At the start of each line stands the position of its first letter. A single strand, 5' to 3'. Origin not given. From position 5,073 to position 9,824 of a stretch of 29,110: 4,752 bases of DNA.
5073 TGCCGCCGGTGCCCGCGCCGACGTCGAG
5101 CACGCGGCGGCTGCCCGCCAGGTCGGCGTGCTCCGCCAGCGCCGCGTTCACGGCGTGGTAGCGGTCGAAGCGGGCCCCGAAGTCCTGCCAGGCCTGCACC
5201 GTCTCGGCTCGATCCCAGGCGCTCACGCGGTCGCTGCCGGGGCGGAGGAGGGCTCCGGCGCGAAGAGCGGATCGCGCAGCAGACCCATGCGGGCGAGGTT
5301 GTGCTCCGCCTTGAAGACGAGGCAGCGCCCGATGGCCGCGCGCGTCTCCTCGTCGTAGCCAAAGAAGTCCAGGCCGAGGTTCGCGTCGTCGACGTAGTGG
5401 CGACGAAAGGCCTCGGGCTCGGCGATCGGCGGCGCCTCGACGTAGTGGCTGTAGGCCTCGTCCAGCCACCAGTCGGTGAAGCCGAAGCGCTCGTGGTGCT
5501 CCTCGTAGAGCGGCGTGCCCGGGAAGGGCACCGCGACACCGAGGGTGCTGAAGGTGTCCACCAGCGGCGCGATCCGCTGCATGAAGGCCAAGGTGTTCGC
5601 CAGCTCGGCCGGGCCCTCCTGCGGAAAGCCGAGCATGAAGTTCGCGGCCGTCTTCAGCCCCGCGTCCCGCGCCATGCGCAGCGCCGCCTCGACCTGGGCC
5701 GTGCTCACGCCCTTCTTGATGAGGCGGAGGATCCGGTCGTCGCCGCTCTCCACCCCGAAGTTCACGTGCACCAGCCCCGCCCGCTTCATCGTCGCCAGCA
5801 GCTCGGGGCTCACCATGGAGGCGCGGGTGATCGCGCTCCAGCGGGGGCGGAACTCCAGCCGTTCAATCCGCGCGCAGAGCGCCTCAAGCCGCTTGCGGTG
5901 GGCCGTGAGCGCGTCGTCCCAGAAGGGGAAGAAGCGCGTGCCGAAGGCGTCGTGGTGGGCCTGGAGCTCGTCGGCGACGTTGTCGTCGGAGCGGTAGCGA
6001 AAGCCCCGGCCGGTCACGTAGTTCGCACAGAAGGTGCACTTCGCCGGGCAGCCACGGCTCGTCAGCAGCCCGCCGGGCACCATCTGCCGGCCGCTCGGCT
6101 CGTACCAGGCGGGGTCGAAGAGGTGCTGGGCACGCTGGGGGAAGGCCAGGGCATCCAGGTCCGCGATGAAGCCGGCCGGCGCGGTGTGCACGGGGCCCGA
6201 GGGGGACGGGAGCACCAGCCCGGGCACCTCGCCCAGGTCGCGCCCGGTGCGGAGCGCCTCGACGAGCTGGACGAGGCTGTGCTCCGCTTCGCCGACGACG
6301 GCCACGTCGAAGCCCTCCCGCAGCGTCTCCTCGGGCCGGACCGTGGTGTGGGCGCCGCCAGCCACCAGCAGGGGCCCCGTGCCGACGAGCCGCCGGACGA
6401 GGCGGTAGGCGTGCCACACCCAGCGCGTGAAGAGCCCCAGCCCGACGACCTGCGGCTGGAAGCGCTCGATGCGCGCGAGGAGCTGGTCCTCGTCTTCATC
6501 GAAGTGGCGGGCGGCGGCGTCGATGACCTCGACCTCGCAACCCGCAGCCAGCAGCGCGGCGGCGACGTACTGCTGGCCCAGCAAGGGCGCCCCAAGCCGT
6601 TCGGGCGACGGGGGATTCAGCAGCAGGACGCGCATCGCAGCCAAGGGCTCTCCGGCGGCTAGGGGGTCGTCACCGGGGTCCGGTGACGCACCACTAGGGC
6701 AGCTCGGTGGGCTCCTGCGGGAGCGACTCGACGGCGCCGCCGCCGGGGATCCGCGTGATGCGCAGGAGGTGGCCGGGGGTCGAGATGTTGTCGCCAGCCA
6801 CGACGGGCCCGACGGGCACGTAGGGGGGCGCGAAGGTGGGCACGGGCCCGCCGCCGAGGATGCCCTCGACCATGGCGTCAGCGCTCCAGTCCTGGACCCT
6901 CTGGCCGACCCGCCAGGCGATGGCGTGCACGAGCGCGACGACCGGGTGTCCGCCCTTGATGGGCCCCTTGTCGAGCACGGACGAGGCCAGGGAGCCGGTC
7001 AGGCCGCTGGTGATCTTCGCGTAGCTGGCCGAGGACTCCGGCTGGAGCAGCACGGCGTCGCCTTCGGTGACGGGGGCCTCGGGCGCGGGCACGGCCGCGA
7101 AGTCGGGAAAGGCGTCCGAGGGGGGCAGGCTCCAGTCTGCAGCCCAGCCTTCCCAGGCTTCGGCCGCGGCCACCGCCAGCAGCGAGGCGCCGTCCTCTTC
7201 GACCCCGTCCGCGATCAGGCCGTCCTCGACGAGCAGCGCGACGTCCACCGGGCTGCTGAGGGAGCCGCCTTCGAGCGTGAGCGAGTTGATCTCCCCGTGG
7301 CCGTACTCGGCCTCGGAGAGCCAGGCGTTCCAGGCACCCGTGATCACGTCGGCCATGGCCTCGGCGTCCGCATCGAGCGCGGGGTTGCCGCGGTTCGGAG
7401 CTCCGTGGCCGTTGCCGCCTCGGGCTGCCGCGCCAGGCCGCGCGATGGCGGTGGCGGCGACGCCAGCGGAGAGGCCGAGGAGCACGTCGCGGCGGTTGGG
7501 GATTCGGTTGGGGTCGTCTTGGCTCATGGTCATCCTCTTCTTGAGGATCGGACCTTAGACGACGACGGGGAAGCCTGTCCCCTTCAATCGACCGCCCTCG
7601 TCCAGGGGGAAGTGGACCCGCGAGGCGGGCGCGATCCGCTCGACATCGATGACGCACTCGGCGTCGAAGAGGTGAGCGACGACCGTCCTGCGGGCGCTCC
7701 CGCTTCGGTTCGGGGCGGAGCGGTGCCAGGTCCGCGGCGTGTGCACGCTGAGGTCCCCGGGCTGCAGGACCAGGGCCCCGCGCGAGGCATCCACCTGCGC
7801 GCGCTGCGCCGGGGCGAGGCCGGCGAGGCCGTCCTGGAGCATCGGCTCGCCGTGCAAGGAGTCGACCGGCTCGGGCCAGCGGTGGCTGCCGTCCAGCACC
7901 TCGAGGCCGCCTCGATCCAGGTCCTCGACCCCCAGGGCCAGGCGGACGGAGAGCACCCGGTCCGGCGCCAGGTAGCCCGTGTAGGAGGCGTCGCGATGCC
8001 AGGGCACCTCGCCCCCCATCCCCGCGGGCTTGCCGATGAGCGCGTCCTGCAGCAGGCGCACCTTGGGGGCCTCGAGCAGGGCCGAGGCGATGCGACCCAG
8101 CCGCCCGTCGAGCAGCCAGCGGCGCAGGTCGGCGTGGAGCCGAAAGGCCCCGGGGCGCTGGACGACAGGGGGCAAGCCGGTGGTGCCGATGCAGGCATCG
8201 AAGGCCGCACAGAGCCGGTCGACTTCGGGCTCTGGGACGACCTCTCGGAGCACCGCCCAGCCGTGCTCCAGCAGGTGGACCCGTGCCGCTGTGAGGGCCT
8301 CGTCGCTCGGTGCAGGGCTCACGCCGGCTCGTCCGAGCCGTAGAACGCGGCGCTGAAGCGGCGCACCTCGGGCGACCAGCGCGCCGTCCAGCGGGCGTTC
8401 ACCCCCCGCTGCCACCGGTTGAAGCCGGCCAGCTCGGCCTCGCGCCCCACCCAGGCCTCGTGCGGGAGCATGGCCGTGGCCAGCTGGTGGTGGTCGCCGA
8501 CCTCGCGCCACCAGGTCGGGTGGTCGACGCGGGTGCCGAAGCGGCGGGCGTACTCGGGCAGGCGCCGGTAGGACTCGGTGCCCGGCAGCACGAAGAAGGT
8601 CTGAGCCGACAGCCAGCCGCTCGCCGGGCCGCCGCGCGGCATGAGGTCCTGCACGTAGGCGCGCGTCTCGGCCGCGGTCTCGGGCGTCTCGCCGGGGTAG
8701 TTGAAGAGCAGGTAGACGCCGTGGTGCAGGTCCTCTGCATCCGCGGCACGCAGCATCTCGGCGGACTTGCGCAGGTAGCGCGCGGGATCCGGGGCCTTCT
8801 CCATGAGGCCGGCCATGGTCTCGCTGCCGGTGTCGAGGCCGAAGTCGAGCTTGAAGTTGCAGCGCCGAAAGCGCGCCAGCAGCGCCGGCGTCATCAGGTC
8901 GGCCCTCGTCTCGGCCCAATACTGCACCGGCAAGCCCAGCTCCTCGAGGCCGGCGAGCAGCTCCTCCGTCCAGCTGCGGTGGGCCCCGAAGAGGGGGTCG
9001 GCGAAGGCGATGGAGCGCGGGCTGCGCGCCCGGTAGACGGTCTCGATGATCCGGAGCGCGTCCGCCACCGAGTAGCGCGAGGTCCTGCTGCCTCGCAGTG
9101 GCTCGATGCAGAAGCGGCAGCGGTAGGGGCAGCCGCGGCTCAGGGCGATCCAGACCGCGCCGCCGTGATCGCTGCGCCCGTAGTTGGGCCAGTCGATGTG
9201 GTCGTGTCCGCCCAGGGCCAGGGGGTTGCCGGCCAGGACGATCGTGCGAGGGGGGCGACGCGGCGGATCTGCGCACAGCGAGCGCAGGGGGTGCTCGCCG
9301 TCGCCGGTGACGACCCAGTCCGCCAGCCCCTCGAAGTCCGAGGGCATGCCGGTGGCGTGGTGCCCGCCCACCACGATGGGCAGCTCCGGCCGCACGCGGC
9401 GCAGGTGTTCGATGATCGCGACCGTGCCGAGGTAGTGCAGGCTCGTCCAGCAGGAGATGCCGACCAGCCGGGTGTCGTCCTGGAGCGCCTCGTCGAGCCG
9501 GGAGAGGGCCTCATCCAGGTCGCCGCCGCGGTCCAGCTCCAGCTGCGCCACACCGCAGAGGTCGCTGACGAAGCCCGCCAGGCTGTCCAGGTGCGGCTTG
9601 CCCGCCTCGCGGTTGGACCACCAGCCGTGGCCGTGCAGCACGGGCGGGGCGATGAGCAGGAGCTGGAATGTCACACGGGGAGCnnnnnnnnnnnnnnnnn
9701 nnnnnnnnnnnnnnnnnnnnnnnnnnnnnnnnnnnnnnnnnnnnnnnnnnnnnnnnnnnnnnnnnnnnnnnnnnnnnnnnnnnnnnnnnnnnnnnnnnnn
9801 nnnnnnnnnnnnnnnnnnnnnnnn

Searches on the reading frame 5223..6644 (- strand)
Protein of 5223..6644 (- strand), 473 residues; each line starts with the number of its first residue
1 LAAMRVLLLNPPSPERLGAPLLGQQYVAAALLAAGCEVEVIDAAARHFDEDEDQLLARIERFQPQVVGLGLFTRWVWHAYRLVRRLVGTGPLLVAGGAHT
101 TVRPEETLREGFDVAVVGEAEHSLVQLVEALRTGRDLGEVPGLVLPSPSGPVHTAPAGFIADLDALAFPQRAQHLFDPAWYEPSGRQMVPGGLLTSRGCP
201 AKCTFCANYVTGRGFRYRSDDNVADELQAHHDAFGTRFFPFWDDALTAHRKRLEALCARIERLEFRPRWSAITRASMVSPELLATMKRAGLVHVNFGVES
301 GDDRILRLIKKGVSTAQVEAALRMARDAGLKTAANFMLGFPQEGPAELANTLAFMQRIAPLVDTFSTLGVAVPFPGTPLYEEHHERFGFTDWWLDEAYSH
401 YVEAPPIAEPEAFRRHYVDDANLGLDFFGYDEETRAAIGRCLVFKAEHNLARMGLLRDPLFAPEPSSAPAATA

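Call 14: search_protein_families(library=pfam, proteins=[window:5223-6644:-], max_evalue=0.001)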
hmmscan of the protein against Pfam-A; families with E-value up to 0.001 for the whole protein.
window:5223-6644:- (473 aa): 3 families
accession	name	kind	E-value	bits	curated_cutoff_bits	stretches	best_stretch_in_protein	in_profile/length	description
PF04055.27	Radical_SAM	-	3.5e-25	89.6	29.5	1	195-354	3-165/166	Radical SAM superfamily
PF02310.24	B12-binding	-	2.9e-20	72.7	32.1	1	22-127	15-120/121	B12 binding domain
PF19864.5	Radical_SAM_N2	-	0.00017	21.5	29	1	90-135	86-129/151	Radical SAM proteins, N-terminal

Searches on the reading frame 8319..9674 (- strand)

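Call 14: search_protein_families(library=pfam, proteins=[window:8319-9674:-], max_evalue=0.001)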
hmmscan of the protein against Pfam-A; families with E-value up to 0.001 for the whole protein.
window:8319-9674:- (451 aa): 2 families
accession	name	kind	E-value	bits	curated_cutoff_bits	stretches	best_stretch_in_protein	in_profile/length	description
PF02310.24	B12-binding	-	6.2e-12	45.9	32.1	1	61-132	45-119/121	B12 binding domain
PF04055.27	Radical_SAM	-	6.8e-10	39.8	29.5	1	178-338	3-163/166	Radical SAM superfamily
